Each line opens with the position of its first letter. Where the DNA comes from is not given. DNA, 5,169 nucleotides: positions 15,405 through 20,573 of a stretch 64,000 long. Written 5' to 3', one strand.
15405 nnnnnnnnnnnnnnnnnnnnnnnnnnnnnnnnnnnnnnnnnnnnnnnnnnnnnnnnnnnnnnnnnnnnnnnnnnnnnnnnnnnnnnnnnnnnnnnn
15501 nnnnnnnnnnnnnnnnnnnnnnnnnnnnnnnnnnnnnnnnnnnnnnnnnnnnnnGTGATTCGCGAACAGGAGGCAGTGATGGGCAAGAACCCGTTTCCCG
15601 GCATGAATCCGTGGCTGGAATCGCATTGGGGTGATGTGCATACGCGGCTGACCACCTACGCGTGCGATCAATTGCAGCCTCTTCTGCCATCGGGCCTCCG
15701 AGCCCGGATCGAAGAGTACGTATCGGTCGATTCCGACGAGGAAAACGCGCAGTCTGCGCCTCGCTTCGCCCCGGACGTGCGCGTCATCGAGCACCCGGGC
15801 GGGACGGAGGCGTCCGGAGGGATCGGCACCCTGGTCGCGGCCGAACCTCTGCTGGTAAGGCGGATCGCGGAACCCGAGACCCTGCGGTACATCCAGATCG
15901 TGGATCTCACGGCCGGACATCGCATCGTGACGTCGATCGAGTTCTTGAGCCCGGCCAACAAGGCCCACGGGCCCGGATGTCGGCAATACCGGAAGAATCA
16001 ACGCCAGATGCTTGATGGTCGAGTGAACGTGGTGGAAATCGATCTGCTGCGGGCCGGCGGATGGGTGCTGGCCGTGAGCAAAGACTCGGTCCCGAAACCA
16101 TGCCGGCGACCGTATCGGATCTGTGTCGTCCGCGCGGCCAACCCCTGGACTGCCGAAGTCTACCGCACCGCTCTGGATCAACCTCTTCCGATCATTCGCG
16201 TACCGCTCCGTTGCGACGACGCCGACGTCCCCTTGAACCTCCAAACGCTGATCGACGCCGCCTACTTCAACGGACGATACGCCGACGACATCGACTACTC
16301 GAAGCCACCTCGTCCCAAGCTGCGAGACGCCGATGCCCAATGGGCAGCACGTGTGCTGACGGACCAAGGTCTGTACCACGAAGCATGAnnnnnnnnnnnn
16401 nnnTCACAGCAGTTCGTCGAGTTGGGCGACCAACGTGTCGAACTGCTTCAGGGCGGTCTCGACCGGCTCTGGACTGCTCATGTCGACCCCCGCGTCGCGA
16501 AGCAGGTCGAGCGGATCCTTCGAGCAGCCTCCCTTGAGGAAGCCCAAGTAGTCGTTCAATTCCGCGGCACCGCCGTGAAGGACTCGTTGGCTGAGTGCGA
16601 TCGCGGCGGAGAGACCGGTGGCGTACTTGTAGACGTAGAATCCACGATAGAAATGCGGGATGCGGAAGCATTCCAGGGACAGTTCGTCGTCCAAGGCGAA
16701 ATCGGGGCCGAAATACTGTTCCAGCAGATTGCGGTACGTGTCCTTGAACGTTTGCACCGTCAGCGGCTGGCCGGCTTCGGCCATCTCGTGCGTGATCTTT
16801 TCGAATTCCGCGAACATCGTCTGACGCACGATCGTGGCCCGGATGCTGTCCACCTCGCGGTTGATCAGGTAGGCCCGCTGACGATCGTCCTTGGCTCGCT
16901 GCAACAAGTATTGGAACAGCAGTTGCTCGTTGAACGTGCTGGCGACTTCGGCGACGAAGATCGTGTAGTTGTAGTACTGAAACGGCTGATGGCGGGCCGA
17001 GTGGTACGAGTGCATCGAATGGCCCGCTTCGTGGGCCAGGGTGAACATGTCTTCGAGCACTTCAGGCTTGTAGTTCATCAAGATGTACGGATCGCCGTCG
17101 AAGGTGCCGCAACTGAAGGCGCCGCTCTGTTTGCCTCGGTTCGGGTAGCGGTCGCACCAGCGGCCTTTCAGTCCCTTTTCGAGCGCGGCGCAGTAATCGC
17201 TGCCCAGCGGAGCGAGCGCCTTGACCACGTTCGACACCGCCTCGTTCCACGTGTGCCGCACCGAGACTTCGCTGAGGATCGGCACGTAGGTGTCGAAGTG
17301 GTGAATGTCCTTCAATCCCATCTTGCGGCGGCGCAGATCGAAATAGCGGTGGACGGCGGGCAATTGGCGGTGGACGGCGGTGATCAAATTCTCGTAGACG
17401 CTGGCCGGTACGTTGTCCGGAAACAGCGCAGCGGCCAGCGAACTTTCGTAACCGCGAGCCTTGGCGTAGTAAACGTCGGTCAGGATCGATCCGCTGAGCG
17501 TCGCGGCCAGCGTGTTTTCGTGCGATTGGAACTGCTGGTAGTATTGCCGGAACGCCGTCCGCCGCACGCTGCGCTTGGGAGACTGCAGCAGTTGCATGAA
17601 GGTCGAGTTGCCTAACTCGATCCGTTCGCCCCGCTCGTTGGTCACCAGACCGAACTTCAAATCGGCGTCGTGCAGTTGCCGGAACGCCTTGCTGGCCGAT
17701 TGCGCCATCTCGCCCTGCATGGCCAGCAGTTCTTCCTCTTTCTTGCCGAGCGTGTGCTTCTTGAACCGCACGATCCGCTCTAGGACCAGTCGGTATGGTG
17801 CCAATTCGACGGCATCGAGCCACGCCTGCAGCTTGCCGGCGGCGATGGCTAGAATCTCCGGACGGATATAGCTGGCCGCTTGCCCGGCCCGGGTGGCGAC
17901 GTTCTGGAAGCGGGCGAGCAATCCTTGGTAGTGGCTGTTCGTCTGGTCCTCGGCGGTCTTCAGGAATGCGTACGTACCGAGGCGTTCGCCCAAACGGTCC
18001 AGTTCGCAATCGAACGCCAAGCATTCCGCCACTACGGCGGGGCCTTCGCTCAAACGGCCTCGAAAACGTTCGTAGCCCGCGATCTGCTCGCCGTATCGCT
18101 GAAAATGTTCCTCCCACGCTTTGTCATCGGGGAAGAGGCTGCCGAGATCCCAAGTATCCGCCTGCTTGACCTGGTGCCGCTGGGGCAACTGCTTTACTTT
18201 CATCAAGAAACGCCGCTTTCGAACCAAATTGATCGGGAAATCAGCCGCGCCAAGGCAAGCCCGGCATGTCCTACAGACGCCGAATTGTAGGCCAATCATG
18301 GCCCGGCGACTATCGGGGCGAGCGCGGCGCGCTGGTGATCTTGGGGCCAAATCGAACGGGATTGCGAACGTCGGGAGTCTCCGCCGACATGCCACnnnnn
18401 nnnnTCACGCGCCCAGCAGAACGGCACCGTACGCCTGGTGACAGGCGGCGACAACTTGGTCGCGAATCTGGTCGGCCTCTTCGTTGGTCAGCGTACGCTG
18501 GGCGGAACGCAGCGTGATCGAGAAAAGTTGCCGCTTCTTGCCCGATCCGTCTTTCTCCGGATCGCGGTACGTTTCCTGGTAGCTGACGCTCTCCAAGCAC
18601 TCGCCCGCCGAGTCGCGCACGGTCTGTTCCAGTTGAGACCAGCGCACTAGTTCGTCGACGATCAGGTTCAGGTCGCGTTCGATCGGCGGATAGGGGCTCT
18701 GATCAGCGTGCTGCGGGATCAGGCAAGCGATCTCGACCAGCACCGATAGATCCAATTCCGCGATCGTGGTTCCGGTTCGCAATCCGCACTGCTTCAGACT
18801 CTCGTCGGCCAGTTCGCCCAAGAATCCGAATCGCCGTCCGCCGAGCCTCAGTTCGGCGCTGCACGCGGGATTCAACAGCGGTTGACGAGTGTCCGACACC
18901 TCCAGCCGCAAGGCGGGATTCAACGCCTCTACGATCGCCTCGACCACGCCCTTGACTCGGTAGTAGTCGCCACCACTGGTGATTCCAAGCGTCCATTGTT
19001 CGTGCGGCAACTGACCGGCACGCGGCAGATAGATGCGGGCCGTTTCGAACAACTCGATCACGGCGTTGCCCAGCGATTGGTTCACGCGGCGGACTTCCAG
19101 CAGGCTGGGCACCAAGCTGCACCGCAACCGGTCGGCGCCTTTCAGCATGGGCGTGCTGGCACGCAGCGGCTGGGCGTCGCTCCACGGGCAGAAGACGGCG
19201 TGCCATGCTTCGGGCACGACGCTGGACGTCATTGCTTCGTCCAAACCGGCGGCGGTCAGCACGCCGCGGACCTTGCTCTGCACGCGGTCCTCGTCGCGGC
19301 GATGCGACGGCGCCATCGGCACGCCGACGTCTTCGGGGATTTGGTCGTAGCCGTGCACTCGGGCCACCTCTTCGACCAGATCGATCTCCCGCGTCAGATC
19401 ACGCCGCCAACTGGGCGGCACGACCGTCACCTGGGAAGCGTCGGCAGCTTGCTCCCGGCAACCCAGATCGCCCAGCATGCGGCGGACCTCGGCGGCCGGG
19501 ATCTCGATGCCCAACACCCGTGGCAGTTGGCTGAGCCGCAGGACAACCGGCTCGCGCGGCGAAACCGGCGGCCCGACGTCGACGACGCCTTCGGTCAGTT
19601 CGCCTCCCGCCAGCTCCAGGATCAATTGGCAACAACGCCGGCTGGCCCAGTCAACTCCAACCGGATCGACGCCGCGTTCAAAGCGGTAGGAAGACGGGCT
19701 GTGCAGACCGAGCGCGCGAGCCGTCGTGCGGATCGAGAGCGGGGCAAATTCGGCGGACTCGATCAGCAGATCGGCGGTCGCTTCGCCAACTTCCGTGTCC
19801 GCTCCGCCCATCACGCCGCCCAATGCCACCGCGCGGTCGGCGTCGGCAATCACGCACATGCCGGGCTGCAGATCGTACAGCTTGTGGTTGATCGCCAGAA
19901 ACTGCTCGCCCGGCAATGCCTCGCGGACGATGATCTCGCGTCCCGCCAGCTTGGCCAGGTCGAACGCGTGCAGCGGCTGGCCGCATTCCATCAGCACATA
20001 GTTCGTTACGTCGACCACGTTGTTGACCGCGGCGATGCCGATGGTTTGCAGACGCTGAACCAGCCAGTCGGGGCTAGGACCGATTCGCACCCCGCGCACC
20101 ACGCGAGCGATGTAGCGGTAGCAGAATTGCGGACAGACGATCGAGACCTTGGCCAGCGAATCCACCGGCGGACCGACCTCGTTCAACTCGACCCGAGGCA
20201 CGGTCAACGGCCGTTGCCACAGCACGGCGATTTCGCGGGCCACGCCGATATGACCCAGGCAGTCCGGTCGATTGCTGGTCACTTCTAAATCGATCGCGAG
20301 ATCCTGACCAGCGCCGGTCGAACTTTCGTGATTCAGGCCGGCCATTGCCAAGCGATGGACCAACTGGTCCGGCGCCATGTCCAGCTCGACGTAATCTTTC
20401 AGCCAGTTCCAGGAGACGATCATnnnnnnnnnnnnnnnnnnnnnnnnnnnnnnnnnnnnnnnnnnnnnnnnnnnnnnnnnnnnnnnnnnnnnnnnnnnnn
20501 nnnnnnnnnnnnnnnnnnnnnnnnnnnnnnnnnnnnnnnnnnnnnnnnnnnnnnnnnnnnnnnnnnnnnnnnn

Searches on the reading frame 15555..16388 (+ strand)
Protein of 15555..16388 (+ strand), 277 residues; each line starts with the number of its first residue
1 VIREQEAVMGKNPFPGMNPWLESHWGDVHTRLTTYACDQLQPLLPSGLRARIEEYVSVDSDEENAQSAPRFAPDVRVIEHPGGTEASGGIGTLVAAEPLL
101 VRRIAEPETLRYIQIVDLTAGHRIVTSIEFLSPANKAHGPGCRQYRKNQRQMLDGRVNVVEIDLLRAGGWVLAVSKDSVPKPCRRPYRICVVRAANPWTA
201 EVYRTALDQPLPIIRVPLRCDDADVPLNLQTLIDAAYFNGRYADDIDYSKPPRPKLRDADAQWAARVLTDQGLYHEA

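Call 60: search_protein_families(library=pfam, proteins=[window:15555-16388:+], max_evalue=0.00001)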
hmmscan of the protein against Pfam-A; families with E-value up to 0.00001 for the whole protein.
window:15555-16388:+ (277 aa): 1 family
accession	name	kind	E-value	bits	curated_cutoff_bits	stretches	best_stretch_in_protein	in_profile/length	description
PF13267.11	DUF4058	-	1e-62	212.2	25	1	11-265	2-252/254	Protein of unknown function (DUF4058)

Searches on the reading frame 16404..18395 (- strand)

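Call 60: search_protein_families(library=pfam, proteins=[window:16404-18395:-], max_evalue=0.00001)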
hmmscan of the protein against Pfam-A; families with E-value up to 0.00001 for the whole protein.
window:16404-18395:- (663 aa): 2 families
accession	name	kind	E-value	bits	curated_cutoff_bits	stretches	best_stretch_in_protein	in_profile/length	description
PF01432.26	Peptidase_M3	-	1.4e-74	252.5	27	1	269-649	2-455/457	Peptidase family M3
PF08439.15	Peptidase_M3_N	-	1.6e-19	70.3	25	1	180-248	1-70/70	Oligopeptidase F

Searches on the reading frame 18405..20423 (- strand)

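Call 61: search_protein_families(library=pfam, proteins=[window:18405-20423:-], max_evalue=0.00001)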
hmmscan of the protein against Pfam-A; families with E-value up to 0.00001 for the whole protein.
window:18405-20423:- (672 aa): 4 families
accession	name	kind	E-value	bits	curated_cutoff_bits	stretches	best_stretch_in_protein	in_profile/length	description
PF03483.22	B3_4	-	4.4e-63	212.4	29.3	1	101-273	2-174/174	B3/4 domain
PF17759.6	tRNA_synthFbeta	-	8e-30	104.3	22.4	1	369-559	9-214/214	Phenylalanyl tRNA synthetase beta chain CLM domain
PF03484.21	B5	-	3.4e-22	78.8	28.6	1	294-359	2-67/67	tRNA synthetase B5 domain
PF03147.19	FDX-ACB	-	5.4e-19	68.9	31.1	1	576-669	1-93/94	Ferredoxin-fold anticodon binding domain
